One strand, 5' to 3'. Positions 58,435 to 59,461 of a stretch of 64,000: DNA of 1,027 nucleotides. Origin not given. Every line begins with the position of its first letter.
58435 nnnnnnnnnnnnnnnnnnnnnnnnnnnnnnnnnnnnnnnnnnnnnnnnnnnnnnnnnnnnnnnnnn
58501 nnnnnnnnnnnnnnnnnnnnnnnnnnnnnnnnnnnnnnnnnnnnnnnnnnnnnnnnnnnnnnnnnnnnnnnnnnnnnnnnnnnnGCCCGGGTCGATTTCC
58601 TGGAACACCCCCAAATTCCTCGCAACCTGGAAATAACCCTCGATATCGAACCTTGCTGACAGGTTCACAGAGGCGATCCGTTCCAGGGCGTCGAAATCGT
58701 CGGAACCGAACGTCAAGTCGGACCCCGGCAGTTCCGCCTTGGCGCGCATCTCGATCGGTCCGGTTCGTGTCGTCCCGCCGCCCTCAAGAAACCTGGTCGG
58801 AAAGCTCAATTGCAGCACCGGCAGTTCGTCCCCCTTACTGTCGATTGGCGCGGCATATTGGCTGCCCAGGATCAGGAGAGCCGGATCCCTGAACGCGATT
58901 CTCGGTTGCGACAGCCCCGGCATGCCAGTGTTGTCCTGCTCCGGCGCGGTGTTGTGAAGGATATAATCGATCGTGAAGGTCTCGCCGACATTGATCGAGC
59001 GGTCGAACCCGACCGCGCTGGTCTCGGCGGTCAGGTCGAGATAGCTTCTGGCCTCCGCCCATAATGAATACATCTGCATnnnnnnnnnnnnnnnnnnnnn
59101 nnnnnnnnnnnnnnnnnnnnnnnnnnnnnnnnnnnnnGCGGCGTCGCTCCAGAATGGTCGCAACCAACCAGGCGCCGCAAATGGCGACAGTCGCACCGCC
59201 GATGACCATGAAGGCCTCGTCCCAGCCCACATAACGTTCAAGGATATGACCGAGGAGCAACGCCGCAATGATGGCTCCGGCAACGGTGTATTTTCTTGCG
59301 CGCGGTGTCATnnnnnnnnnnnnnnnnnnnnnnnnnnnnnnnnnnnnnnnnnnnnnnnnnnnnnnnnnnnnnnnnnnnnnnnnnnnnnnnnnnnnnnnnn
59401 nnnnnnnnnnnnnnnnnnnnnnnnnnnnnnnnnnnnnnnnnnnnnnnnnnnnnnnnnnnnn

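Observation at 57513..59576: tRNA-Ser-adjacent two-gene cassette of unknown function (soluble 165-aa protein plus two-TM membrane protein with a 200-aa C-terminal domain)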

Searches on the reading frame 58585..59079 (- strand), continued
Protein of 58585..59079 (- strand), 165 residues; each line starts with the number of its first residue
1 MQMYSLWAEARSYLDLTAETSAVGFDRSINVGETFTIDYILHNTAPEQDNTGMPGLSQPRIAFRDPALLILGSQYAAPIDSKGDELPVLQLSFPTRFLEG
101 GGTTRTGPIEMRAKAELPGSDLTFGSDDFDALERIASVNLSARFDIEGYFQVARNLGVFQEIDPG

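Call 91: find_encoding_contigs(protein=P0006, flank=5000, max_places=4)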
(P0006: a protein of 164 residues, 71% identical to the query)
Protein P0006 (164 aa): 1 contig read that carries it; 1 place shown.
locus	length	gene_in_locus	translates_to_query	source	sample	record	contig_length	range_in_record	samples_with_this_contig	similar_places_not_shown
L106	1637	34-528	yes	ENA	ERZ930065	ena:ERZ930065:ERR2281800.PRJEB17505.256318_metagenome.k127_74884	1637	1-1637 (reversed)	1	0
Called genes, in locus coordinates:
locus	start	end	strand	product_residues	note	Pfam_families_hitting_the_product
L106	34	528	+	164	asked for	-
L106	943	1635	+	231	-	?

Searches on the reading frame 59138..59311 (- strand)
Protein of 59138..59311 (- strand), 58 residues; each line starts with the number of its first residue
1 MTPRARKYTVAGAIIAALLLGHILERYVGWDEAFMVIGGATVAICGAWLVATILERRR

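Call 5: search_protein_families(library=pfam, proteins=[window:59138-59311:-], max_evalue=1)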
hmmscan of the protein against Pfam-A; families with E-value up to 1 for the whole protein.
seq(58 aa): 3 families
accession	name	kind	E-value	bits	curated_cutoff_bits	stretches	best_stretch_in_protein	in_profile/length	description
PF07690.21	MFS_1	-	0.0092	15.4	33.4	1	11-50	132-172/347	Major Facilitator Superfamily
PF03824.22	NicO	-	0.013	15.3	27.7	1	8-53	232-277/287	High-affinity nickel-transport protein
PF00746.26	Gram_pos_anchor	-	0.053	13.9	20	0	32-52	17-35/43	LPXTG cell wall anchor motif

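Call 6: search_protein_families(library=padloc, proteins=[window:59138-59311:-], max_evalue=1)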
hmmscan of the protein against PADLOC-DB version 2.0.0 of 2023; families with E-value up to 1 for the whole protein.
seq(58 aa): 0 families

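Call 7: search_protein_families(library=ncbifam, proteins=[window:59138-59311:-], max_evalue=1)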
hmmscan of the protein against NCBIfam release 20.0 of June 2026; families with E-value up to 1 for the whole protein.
seq(58 aa): 4 families
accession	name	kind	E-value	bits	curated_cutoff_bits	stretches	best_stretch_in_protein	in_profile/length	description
NF008433.0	PRK11273.1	equivalog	0.0057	15.8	748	1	10-54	394-436/452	glycerol-3-phosphate transporter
TIGR00894.1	2A0114euk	subfamily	0.017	13.7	626.45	1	10-50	177-217/465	Na(+)-dependent inorganic phosphate cotransporter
NF002921.0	PRK03545.1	equivalog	0.019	13.9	401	1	12-45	148-181/396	sugar transporter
NF033634.1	SLATT_1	domain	0.29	11.1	41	1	10-49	33-72/132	SLATT domain-containing protein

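Call 8: search_protein_families(library=phrogs, proteins=[window:59138-59311:-], max_evalue=1)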
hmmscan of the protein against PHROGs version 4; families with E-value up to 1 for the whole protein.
seq(58 aa): 1 family
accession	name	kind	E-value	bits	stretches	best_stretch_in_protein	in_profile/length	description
phrog_37063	-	unknown function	0.11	13.3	1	1-20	1-20/35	-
